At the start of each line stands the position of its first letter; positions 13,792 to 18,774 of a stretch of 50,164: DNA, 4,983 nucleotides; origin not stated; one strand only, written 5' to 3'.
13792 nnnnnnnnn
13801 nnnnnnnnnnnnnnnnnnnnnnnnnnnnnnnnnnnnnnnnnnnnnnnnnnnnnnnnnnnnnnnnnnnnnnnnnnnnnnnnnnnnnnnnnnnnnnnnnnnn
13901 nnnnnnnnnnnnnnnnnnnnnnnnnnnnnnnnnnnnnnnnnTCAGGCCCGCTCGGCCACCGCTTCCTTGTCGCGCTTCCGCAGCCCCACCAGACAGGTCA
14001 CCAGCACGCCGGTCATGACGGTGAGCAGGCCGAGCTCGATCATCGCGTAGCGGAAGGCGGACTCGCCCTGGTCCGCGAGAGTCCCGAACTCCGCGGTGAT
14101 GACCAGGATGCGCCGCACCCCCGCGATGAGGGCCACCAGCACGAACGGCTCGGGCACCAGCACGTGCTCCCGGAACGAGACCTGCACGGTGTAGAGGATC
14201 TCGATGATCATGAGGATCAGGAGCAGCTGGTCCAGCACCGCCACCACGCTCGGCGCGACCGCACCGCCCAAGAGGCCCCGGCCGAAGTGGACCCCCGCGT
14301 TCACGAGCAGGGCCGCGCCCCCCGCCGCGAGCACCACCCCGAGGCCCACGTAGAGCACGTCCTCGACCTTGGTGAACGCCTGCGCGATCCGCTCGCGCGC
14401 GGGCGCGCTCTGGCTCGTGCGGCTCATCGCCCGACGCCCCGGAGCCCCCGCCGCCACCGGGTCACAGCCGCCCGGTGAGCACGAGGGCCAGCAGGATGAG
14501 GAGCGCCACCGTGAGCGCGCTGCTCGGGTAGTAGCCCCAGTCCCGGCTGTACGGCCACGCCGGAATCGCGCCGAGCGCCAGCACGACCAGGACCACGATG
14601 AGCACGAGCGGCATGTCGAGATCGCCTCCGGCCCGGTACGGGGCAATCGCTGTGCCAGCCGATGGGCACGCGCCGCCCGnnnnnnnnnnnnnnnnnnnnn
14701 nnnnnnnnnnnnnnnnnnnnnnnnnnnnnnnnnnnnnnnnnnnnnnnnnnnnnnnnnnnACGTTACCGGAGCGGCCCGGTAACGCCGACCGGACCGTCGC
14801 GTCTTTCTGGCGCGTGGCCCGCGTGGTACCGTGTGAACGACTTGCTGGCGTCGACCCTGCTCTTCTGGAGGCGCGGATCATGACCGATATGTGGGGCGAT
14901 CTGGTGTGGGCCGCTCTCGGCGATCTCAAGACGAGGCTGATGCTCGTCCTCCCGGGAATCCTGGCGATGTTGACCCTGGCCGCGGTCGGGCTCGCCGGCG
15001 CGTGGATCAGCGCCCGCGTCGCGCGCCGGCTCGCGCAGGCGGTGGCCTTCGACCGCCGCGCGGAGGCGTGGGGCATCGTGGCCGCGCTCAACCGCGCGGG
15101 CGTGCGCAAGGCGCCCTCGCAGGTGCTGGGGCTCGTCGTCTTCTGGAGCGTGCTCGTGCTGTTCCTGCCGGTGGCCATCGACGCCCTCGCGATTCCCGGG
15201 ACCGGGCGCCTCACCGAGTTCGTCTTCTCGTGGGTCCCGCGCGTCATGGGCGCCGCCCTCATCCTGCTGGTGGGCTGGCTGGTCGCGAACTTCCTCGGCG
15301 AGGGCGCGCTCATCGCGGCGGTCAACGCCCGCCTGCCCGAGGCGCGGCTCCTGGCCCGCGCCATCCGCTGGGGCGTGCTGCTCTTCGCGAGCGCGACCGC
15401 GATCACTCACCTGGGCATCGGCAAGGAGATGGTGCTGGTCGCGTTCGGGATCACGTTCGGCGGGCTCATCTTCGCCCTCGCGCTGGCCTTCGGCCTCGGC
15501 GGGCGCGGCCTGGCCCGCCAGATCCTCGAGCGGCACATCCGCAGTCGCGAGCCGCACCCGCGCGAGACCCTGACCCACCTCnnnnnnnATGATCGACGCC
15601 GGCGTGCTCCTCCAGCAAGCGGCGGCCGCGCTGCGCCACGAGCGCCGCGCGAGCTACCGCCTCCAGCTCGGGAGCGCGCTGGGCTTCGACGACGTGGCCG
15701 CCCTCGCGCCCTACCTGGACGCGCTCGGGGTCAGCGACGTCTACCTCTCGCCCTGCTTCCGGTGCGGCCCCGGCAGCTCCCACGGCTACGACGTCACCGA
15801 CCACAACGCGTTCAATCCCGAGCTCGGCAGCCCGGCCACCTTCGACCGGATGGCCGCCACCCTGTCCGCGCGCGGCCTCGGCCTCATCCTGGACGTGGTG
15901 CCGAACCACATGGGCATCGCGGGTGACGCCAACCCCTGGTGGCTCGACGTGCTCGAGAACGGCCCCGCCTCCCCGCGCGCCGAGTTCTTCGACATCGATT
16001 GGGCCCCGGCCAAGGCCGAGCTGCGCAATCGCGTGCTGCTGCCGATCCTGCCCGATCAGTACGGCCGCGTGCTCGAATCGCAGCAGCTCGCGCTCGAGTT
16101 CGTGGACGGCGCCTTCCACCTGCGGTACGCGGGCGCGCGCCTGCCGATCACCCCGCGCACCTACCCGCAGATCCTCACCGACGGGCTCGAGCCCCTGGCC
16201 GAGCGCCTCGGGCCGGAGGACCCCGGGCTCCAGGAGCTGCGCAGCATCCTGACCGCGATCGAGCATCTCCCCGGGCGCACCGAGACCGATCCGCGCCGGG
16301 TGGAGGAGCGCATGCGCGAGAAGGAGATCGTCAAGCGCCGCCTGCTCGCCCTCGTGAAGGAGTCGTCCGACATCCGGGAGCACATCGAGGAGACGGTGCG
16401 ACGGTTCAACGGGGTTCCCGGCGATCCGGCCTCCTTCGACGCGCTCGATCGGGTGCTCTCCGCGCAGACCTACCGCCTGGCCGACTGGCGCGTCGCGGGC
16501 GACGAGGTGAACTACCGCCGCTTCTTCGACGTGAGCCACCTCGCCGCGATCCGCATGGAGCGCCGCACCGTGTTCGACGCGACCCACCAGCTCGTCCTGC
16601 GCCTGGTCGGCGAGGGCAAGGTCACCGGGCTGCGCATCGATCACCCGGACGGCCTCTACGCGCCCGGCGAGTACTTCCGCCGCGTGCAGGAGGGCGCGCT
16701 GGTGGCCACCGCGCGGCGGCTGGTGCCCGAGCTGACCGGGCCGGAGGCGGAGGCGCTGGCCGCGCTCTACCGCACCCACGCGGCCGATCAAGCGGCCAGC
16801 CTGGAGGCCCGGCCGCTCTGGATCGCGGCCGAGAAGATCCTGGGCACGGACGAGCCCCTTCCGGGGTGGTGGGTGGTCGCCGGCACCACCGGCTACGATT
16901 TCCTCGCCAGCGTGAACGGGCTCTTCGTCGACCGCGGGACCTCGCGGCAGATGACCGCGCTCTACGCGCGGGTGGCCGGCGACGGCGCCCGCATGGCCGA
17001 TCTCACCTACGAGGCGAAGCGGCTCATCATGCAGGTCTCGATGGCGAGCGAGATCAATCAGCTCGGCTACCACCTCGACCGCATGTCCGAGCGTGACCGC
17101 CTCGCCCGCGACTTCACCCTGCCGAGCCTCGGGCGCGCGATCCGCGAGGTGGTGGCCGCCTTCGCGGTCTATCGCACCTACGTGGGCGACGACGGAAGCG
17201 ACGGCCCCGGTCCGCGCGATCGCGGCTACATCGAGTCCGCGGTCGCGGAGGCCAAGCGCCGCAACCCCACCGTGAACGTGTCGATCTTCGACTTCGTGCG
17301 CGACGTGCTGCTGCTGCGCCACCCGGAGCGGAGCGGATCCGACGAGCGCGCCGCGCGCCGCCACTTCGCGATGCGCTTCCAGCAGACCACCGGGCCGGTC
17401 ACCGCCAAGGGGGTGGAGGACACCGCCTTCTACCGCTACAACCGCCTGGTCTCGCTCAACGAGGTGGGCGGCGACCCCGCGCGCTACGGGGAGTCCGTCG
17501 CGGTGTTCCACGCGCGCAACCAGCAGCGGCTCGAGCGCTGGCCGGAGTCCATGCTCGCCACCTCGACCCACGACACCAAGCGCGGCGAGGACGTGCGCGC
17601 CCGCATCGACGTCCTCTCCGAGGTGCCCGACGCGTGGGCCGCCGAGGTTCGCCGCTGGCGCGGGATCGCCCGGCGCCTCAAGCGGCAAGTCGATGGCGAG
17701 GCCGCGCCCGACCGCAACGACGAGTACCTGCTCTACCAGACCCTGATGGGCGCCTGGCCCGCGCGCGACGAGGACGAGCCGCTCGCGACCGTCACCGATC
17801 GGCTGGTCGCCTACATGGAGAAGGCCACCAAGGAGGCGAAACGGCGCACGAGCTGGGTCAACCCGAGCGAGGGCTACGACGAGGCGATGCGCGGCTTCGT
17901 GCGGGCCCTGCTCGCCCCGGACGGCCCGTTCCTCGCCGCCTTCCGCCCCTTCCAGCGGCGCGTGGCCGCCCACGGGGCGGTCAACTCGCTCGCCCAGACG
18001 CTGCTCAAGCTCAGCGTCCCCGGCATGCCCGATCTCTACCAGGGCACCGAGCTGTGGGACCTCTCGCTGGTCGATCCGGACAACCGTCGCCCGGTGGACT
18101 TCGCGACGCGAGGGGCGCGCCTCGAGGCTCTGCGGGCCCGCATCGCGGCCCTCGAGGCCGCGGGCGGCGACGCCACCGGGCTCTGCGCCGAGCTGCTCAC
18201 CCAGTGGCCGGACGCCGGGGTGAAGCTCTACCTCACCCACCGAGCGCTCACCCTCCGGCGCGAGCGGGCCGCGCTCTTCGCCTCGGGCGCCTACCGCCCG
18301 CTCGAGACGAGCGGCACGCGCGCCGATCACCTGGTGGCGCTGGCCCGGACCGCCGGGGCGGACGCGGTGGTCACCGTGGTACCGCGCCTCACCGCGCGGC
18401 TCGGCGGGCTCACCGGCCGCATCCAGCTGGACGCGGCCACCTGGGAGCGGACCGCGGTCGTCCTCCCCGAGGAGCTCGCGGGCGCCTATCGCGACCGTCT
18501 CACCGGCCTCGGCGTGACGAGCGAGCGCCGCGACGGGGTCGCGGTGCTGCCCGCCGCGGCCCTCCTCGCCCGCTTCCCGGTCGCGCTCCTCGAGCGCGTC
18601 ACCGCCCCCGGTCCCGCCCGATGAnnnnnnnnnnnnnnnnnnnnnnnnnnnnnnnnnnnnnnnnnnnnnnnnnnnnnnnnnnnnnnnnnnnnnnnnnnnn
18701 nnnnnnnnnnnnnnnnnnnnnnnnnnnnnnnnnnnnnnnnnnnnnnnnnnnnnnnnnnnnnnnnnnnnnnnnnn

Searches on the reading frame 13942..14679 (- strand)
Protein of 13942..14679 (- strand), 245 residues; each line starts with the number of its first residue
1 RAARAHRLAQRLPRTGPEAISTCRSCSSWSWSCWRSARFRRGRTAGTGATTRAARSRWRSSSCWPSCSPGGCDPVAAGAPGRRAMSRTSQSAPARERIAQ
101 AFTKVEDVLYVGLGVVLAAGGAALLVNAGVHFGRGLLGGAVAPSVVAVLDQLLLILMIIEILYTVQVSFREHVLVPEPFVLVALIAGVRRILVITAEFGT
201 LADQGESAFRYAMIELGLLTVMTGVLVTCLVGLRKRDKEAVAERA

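Call 71: search_protein_families(library=pfam, proteins=[window:13942-14679:-], max_evalue=0.001)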
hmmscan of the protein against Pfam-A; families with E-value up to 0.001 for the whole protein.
window:13942-14679:- (245 aa): 1 family
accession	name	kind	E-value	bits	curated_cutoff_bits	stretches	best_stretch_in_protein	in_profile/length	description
PF06146.17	PsiE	-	1.8e-08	35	23.9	1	106-197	3-93/122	Phosphate-starvation-inducible E family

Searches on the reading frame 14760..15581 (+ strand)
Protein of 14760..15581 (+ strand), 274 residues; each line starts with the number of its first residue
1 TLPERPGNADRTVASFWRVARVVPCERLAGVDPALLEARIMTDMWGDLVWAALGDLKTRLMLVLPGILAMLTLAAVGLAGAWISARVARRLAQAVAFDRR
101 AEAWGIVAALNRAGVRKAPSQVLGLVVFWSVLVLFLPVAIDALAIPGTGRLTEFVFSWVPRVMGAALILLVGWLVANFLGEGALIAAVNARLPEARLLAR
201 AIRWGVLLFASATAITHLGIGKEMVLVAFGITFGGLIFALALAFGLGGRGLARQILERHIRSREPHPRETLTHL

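Call 71: search_protein_families(library=pfam, proteins=[window:14760-15581:+], max_evalue=0.001)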
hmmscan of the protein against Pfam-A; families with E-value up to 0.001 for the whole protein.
window:14760-15581:+ (274 aa): 1 family
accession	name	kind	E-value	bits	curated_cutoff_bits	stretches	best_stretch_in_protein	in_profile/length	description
PF05552.17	MS_channel_1st_1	-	1.1e-07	32.1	22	1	151-180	6-35/50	Mechanosensitive ion channel, conserved TM helix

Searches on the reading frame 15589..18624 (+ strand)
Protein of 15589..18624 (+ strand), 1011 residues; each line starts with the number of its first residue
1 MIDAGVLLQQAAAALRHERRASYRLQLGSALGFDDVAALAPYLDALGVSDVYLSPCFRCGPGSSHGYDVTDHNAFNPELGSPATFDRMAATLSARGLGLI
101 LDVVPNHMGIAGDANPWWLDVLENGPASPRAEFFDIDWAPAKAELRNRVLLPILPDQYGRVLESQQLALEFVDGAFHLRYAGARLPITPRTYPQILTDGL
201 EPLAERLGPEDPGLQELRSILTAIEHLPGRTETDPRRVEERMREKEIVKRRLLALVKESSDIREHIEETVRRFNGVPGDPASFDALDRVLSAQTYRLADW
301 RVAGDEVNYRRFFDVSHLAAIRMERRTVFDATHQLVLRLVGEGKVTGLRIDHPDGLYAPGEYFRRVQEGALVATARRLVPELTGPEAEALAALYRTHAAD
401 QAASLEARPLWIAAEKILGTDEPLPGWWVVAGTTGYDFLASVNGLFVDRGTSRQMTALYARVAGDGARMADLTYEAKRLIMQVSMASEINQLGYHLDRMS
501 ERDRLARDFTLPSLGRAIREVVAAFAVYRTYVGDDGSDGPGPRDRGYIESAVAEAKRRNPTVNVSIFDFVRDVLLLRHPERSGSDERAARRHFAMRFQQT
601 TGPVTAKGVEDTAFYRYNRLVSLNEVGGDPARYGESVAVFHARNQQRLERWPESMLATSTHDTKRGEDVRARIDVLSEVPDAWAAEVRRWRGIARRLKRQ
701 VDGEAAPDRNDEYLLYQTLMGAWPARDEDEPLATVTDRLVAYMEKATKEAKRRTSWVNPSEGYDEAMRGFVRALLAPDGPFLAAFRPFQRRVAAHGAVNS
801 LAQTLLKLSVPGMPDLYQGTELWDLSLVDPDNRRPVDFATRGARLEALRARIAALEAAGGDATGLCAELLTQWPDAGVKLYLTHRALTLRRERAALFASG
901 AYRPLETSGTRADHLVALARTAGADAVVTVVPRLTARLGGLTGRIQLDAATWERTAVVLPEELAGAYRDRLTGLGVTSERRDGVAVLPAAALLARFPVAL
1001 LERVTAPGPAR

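Call 10: search_protein_families(library=pfam, proteins=[window:15589-18624:+], max_evalue=0.01)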
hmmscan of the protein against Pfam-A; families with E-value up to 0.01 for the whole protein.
window:15589-18624:+ (1011 aa): 1 family
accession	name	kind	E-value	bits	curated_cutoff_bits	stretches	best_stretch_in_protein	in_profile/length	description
PF00128.31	Alpha-amylase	-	3.1e-16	60.1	22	1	41-180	26-151/446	Alpha amylase, catalytic domain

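Call 11: search_protein_families(library=ncbifam, proteins=[window:15589-18624:+], max_evalue=0.01)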
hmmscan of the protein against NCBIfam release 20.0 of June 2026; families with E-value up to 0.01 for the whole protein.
window:15589-18624:+ (1011 aa): 21 families
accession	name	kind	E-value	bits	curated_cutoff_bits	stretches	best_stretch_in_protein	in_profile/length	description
NF011087.0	PRK14511.1-5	equivalog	0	1301.3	1556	1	19-1004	12-995/996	malto-oligosyltrehalose synthase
NF011077.0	PRK14507.1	equivalog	0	1202.1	2148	1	17-1004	741-1691/1693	malto-oligosyltrehalose synthase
NF011088.0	PRK14511.1-6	equivalog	0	1061.5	1877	1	20-1001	36-1006/1009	malto-oligosyltrehalose synthase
TIGR02401.1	trehalose_TreY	equivalog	1.1e-283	943.5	498.65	1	20-1002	2-837/838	malto-oligosyltrehalose synthase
NF011086.0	PRK14511.1-3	equivalog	2.9e-233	776.9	1411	1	18-1003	3-922/924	malto-oligosyltrehalose synthase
NF011085.0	PRK14511.1-2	equivalog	4.1e-221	736.6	1312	3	407-1001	316-870/873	malto-oligosyltrehalose synthase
NF011084.0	PRK14511.1-1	equivalog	9.6e-118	394.8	1021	4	586-921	386-680/728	malto-oligosyltrehalose synthase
NF008051.0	PRK10785.1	equivalog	4.3e-15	54.9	568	1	36-118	181-258/607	maltodextrin glucosidase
NF041090.1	Cyc-maltodext_AglB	equivalog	1.9e-11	43.5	540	1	41-118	72-144/470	cyclomaltodextrinase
TIGR02456.1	treS_nterm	equivalog_domain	4.6e-11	41.9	678.35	1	37-134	31-123/539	maltose alpha-D-glucosyltransferase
NF051899.1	BetGalacBglAAgro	equivalog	1e-09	37.3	900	1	36-142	30-129/537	beta-galactosidase BglA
TIGR02403.1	trehalose_treC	equivalog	1.5e-09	37.1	799.05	1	41-123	34-112/544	alpha,alpha-phosphotrehalase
NF041321.1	Alpha-amyl_MalA_Halo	equivalog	3.7e-09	35.5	875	1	32-135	280-378/666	alpha-amylase MalA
NF008183.0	PRK10933.1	subfamily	1.4e-08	33.9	535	1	36-110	35-108/551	alpha,alpha-phosphotrehalase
TIGR02402.1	trehalose_TreZ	equivalog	5e-08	31.7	538.8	1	32-124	110-202/545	malto-oligosyltrehalose trehalohydrolase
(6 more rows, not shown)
